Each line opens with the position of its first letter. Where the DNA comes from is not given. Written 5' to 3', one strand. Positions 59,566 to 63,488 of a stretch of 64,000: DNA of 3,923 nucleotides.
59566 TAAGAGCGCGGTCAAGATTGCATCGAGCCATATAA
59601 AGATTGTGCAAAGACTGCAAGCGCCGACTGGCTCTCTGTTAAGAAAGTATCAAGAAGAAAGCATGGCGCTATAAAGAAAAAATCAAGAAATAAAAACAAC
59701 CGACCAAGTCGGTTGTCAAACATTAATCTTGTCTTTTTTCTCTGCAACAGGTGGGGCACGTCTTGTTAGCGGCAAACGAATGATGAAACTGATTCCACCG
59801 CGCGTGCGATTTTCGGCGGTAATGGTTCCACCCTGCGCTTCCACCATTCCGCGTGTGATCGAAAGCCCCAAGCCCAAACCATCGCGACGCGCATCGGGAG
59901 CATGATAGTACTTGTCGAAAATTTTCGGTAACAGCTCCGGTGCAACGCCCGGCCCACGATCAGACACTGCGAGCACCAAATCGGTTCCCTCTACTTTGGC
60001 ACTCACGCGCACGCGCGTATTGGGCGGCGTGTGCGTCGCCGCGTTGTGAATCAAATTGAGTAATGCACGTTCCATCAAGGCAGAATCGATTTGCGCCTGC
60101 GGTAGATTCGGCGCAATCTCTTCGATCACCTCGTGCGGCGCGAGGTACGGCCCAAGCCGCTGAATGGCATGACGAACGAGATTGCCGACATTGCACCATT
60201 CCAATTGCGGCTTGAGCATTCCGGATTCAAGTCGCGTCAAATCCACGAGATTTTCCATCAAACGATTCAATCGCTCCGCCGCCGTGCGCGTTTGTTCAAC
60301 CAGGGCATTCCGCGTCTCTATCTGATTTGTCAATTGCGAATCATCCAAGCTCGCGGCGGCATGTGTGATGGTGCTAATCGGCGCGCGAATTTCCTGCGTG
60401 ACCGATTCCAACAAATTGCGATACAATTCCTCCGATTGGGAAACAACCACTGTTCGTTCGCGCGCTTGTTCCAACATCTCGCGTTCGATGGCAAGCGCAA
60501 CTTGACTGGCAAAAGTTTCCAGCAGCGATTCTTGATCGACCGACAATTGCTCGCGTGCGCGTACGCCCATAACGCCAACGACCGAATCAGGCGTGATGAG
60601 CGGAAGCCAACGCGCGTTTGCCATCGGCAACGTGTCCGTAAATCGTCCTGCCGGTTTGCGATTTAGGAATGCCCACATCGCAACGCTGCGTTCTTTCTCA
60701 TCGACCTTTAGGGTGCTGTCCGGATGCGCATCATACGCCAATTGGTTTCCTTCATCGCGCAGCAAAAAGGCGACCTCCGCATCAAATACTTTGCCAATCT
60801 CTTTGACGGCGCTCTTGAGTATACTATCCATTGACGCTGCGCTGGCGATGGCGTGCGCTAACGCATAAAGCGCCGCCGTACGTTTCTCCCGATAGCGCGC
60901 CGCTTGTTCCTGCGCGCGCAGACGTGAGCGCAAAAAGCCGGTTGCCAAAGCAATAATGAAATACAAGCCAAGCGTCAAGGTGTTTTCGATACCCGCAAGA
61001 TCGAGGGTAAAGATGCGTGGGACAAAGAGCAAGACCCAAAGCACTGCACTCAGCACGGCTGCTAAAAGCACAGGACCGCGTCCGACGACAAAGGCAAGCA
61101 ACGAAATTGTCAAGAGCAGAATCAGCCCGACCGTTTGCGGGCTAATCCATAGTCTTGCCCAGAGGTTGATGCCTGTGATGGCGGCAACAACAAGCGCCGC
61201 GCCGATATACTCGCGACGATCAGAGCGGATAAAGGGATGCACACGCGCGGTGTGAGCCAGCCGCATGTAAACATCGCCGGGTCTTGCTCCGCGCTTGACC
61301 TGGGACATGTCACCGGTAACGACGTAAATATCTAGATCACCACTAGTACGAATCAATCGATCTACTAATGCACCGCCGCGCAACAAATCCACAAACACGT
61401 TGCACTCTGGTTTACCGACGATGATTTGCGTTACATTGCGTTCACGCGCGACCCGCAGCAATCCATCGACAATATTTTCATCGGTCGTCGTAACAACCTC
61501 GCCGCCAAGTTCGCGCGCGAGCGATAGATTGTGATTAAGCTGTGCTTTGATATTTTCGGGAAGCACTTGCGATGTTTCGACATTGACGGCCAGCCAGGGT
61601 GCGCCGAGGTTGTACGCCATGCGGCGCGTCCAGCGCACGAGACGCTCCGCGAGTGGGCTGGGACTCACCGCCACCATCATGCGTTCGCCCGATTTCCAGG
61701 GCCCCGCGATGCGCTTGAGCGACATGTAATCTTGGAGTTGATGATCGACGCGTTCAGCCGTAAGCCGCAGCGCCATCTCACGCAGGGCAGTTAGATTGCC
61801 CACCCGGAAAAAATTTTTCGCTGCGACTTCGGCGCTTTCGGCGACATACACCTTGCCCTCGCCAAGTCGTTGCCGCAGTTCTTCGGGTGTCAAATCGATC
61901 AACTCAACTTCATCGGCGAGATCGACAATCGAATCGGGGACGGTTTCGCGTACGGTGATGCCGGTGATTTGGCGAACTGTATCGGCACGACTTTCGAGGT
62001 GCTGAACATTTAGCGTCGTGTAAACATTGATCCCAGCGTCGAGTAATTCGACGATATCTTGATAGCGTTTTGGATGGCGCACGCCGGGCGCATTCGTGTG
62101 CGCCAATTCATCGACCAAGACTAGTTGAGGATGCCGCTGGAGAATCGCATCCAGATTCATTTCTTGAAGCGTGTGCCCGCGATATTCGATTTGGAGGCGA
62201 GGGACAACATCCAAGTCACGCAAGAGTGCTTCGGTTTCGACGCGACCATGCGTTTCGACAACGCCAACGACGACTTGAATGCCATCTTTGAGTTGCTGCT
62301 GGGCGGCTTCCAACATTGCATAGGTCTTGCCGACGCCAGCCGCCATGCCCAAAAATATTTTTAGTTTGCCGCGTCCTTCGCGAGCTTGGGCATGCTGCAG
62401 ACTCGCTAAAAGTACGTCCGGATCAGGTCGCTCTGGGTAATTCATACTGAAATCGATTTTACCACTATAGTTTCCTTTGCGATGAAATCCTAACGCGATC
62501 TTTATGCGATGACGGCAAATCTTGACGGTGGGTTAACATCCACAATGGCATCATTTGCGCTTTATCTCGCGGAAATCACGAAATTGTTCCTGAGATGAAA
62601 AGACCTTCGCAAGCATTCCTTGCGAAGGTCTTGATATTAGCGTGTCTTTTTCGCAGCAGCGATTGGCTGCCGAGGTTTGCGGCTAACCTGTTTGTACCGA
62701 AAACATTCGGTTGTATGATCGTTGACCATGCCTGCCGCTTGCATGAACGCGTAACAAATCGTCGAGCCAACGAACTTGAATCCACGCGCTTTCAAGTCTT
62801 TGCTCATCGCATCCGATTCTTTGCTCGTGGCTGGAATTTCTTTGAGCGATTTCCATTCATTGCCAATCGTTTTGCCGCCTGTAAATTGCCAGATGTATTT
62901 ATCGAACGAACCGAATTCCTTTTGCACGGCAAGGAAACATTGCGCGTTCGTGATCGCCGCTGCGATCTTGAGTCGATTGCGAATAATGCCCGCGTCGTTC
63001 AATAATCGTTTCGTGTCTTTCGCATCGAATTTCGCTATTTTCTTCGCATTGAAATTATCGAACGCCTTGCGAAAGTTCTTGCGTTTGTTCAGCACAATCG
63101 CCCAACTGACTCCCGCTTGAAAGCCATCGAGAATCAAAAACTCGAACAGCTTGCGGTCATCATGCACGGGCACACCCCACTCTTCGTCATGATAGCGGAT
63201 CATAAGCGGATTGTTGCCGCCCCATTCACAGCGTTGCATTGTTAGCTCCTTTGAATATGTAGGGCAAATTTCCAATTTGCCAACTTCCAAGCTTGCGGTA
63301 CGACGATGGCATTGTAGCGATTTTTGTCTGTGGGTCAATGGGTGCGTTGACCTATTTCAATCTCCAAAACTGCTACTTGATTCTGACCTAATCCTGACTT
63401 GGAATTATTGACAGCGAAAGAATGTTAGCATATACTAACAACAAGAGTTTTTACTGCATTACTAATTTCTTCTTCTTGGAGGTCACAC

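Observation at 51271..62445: kdp locus with three KdpD-type kinases, two of which lack the phospho-accepting histidine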

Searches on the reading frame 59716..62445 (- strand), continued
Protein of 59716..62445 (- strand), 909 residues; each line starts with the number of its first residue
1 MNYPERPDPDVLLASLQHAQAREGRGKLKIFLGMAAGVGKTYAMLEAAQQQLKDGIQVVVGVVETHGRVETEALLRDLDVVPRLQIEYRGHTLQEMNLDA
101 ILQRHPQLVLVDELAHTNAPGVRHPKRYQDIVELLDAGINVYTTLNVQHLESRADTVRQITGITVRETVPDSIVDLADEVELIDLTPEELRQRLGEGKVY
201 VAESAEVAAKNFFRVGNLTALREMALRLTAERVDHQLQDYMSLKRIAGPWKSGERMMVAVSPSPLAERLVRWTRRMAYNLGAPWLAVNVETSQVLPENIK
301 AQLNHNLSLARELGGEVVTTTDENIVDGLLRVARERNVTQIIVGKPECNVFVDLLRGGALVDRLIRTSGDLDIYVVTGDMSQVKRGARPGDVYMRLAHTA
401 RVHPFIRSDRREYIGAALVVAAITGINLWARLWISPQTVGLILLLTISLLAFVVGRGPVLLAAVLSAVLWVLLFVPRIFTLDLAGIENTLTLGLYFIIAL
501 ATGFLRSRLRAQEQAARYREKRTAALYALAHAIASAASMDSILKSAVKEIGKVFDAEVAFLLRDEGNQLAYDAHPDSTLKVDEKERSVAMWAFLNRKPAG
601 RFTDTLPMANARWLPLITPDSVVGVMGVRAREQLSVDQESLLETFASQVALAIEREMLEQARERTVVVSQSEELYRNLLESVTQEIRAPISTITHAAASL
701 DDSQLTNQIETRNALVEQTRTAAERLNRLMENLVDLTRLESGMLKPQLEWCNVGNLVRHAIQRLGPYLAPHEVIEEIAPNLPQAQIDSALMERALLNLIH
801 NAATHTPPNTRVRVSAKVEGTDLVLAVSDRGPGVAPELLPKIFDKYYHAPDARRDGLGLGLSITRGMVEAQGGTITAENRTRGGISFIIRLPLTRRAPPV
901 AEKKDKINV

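Call 44: find_encoding_contigs(protein=P0017, flank=10000, max_places=1)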
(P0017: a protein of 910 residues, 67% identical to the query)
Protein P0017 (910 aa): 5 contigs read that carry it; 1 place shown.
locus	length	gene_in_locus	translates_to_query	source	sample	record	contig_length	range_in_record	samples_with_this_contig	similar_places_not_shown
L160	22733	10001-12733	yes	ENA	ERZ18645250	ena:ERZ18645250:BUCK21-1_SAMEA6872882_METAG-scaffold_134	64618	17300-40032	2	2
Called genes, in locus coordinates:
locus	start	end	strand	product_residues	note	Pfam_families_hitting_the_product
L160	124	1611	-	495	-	PF00092:VWA, PF13519:VWA_2, PF13768:VWA_3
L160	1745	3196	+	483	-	-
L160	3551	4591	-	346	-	-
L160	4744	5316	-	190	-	PF02669:KdpC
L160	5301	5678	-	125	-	-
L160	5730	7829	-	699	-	PF00122:E1-E2_ATPase, PF00702:Hydrolase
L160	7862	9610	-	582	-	PF03814:KdpA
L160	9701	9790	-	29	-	-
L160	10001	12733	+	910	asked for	PF02702:KdpD, PF00582:Usp (faint), PF13493:DUF4118, PF13492:GAF_3, PF00512:HisKA, PF02518:HATPase_c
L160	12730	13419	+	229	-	PF00072:Response_reg, PF00486:Trans_reg_C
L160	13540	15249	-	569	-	PF00501:AMP-binding, PF13193:AMP-binding_C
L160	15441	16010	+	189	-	-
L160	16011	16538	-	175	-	PF12705:PDDEXK_1 (weak), PF01930:Cas_Cas4 (weak)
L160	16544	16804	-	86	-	-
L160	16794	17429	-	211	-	PF01997:Translin (weak)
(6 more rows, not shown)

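Call 45: find_encoding_contigs(protein=P0011, flank=10000, max_places=1)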
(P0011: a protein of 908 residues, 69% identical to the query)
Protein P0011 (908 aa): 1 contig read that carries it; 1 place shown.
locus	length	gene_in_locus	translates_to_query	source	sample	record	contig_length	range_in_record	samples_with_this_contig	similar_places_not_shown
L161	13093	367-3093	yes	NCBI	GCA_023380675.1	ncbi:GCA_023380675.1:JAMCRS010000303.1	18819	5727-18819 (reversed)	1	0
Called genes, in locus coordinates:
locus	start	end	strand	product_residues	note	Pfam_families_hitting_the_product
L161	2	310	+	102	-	PF02694:UPF0060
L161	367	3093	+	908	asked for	PF02702:KdpD, PF13493:DUF4118, PF13492:GAF_3, PF00512:HisKA, PF02518:HATPase_c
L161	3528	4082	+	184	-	PF00582:Usp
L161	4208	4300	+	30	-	PF09604:Potass_KdpF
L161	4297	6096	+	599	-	PF03814:KdpA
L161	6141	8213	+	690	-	PF12710:HAD (faint), PF00122:E1-E2_ATPase, PF00702:Hydrolase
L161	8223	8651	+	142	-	-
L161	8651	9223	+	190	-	PF02669:KdpC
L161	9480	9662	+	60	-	PF02518:HATPase_c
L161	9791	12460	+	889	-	PF02702:KdpD, PF00582:Usp, PF13493:DUF4118, PF13492:GAF_3, PF00512:HisKA, PF02518:HATPase_c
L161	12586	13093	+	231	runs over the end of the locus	PF00072:Response_reg, PF00486:Trans_reg_C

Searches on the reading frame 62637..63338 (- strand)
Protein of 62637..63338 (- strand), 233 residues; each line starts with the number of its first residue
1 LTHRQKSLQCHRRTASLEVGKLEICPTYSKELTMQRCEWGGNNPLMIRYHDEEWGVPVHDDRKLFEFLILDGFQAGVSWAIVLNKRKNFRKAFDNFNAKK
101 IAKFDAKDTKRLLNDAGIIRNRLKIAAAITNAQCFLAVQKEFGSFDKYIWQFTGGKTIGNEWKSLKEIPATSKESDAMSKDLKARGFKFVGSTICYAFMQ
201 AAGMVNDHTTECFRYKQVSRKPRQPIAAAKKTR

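Call 61: search_protein_families(library=pfam, proteins=[window:62637-63338:-], max_evalue=0.001)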
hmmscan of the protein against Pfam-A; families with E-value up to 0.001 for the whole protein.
window:62637-63338:- (233 aa): 1 family
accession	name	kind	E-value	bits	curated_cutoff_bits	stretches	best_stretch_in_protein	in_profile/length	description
PF03352.18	Adenine_glyco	-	2.5e-84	282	25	1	39-214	1-176/177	Methyladenine glycosylase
